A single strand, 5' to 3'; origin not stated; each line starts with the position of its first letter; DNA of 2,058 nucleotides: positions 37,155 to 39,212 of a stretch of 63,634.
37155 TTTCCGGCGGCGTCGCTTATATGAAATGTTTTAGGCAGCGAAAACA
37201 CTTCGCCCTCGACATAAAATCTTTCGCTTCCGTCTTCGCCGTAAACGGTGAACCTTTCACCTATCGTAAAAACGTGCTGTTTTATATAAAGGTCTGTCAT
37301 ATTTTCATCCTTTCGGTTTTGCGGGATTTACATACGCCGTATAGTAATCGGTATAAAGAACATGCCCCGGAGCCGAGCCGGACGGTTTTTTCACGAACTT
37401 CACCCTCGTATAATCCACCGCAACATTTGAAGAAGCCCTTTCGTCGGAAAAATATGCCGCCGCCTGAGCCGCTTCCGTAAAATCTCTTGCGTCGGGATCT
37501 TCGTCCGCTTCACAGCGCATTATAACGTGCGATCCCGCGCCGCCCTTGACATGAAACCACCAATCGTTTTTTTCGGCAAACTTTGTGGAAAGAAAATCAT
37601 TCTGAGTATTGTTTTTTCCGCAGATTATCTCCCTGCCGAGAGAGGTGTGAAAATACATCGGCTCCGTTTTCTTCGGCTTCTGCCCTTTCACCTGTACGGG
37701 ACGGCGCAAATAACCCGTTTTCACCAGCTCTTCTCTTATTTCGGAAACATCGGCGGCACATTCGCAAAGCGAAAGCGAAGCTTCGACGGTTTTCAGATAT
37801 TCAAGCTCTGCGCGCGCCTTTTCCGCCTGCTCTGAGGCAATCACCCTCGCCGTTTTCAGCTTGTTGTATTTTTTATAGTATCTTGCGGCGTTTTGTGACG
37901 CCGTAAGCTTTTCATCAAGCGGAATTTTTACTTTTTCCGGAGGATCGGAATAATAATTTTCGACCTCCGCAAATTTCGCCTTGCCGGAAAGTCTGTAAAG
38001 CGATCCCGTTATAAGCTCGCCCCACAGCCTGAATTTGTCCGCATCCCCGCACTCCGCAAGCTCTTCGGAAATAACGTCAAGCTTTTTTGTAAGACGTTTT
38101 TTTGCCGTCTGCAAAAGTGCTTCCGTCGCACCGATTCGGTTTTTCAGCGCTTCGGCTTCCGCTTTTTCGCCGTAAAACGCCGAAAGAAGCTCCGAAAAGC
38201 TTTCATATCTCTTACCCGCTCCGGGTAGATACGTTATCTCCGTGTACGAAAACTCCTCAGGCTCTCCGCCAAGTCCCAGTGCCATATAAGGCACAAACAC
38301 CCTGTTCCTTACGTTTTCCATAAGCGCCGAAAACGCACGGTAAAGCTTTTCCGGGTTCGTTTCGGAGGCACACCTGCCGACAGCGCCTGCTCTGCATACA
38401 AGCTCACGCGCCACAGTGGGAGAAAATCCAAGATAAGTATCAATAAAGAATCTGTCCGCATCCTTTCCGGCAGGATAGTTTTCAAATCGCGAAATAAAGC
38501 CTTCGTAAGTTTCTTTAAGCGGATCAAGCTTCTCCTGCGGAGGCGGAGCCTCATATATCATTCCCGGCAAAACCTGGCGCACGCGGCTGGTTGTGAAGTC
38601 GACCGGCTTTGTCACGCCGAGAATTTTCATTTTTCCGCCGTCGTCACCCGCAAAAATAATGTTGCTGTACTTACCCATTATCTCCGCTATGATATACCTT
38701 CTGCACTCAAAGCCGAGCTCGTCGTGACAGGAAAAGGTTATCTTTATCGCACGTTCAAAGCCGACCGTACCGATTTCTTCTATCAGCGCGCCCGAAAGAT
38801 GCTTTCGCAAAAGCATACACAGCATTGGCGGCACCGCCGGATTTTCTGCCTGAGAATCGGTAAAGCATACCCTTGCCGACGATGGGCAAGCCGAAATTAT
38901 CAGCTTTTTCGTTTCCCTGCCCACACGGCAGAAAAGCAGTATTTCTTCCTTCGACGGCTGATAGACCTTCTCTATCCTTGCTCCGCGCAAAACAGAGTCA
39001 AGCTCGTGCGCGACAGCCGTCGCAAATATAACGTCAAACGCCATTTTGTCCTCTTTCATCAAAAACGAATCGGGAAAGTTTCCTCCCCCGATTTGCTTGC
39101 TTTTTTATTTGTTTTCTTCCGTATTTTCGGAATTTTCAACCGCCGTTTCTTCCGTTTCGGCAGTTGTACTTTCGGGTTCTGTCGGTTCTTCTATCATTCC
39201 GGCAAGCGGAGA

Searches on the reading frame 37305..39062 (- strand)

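Call 49: search_protein_families(library=pfam, proteins=[window:37305-39062:-], max_evalue=0.00001)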
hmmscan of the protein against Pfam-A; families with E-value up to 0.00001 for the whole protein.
window:37305-39062:- (585 aa): 3 families
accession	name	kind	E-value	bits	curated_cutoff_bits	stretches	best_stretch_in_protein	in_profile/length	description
PF05833.16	NFACT_N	-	1.5e-127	426.6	31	1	10-464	1-455/456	NFACT N-terminal and middle domains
PF05670.18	NFACT-R_1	-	2.6e-12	47.7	29.8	1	469-562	3-98/112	NFACT protein RNA binding domain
PF18297.6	NFACT-R_2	-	2.4e-06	28.1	26.9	1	474-554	7-82/104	NFACT protein RNA binding domain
